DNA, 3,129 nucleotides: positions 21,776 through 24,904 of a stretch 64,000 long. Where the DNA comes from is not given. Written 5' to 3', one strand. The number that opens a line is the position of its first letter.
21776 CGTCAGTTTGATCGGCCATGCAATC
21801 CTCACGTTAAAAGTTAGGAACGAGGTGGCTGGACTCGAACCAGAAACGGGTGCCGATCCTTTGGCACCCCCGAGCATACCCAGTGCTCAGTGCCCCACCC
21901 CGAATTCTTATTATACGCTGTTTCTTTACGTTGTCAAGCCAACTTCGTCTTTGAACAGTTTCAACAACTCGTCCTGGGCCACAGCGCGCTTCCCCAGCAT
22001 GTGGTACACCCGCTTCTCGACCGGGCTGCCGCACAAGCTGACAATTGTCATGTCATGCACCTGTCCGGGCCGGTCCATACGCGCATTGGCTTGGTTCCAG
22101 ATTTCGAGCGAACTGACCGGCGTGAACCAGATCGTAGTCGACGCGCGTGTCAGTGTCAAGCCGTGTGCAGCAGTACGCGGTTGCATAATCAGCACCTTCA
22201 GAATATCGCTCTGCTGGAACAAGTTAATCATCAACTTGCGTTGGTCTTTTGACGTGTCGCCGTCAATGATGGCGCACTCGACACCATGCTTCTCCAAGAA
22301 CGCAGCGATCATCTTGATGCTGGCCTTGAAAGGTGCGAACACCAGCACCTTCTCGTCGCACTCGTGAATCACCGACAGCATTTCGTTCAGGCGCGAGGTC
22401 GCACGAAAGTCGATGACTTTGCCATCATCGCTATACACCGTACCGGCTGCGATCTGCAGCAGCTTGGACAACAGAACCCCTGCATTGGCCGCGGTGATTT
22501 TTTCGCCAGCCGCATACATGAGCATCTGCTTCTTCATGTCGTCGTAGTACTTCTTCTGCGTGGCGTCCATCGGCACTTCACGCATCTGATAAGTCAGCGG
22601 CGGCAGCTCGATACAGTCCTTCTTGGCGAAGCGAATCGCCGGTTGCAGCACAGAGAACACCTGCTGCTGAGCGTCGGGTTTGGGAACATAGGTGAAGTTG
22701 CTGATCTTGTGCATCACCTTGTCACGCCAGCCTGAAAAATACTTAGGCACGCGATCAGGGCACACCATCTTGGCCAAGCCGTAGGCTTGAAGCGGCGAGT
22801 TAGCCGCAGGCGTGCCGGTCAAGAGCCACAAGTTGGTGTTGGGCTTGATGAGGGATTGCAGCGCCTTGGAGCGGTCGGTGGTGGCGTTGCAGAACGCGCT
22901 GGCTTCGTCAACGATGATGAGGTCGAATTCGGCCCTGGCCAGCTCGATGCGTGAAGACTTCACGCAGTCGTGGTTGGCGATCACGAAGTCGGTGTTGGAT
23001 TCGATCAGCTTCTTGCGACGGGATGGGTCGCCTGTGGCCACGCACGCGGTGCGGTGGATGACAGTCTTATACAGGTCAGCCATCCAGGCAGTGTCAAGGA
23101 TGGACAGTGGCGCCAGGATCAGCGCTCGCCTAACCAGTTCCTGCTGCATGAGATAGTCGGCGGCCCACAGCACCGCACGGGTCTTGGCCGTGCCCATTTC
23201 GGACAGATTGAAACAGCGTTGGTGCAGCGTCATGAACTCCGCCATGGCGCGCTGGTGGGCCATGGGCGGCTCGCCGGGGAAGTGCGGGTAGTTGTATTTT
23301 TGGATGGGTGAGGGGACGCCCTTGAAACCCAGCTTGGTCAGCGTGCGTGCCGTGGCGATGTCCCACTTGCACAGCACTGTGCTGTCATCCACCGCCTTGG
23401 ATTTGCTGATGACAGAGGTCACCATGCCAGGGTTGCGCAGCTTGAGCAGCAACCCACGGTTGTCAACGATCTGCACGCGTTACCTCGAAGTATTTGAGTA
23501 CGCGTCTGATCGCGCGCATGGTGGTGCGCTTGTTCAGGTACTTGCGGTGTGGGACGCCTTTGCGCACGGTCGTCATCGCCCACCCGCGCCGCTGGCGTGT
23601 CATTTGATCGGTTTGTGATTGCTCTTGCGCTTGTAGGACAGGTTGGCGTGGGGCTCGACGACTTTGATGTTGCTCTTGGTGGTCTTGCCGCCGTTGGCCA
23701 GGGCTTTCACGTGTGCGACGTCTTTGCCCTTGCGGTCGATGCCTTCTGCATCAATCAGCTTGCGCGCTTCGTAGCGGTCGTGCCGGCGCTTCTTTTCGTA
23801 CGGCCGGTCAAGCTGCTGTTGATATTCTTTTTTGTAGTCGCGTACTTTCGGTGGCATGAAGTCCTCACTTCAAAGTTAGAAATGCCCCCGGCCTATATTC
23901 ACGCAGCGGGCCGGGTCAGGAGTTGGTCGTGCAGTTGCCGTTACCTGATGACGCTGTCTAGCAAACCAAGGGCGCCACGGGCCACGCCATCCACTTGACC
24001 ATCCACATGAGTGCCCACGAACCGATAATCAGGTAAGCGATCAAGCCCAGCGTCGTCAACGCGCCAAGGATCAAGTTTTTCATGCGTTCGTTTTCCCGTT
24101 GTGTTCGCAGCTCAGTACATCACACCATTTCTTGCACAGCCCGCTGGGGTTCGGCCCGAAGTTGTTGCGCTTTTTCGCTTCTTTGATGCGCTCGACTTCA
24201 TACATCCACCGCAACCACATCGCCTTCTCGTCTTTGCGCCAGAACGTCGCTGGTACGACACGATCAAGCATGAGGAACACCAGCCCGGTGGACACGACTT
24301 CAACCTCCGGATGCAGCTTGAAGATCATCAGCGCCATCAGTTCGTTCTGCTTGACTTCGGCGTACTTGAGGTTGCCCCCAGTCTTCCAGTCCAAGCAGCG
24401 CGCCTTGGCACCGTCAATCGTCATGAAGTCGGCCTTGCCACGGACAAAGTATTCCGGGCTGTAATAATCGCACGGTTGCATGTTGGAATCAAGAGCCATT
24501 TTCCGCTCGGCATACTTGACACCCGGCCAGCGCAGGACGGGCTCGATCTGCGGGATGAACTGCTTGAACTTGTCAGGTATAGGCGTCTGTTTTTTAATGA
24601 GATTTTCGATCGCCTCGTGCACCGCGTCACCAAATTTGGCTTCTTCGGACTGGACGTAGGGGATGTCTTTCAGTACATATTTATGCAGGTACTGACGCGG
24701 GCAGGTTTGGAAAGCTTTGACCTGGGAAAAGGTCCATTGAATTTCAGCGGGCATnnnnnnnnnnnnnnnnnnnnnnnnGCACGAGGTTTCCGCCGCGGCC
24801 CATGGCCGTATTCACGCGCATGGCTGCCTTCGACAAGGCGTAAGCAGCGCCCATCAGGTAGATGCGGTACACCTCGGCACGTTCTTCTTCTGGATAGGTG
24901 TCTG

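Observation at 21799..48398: An ~18-nt leader element, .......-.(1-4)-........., repeated at least 14 times 4-7 nt upstream of start codons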

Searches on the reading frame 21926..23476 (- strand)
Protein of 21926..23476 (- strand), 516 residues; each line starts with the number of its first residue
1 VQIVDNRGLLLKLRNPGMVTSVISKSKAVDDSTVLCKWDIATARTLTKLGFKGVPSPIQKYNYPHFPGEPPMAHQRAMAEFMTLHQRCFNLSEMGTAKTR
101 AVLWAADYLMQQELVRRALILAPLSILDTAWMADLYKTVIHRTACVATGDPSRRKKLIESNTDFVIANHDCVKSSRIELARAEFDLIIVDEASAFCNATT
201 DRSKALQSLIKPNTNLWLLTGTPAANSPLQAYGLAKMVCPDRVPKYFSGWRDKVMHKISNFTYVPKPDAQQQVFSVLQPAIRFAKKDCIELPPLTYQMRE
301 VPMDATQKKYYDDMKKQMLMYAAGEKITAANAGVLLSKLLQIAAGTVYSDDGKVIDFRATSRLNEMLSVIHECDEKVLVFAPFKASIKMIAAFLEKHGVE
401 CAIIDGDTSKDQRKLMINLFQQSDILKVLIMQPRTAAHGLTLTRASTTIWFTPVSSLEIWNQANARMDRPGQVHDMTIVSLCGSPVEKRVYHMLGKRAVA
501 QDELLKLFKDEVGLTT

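Call 8: search_protein_families(library=pfam, proteins=[window:21926-23476:-])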
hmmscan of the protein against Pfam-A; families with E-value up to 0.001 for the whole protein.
window:21926-23476:- (516 aa): 4 families
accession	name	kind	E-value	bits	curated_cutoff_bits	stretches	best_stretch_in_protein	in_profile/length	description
PF00176.29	SNF2-rel_dom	-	3.6e-23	82.5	24.9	1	91-328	23-268/290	SNF2-related domain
PF00271.37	Helicase_C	-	3.2e-12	47.1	23.5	1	365-471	8-110/110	Helicase conserved C-terminal domain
PF00270.35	DEAD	-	1.5e-08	35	26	1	76-224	6-161/167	DEAD/DEAH box helicase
PF04851.21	ResIII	-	2.2e-06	28.1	22.5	1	92-223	30-162/164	Type III restriction enzyme, res subunit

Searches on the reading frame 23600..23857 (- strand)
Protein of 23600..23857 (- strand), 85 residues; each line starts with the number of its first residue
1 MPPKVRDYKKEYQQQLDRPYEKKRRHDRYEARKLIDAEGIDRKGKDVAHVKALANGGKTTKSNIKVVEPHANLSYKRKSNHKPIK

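Call 98: search_protein_families(library=pfam, proteins=[window:23600-23857:-], max_evalue=0.01)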
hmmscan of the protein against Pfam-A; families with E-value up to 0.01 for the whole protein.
window:23600-23857:- (85 aa): 0 families

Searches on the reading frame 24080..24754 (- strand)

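Call 98: search_protein_families(library=pfam, proteins=[window:24080-24754:-], max_evalue=0.01)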
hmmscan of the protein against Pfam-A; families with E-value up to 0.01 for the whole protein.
window:24080-24754:- (224 aa): 1 family
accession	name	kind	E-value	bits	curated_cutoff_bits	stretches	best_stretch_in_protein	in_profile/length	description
PF12705.13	PDDEXK_1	-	1e-11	45.7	22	1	6-214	1-243/247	PD-(D/E)XK nuclease superfamily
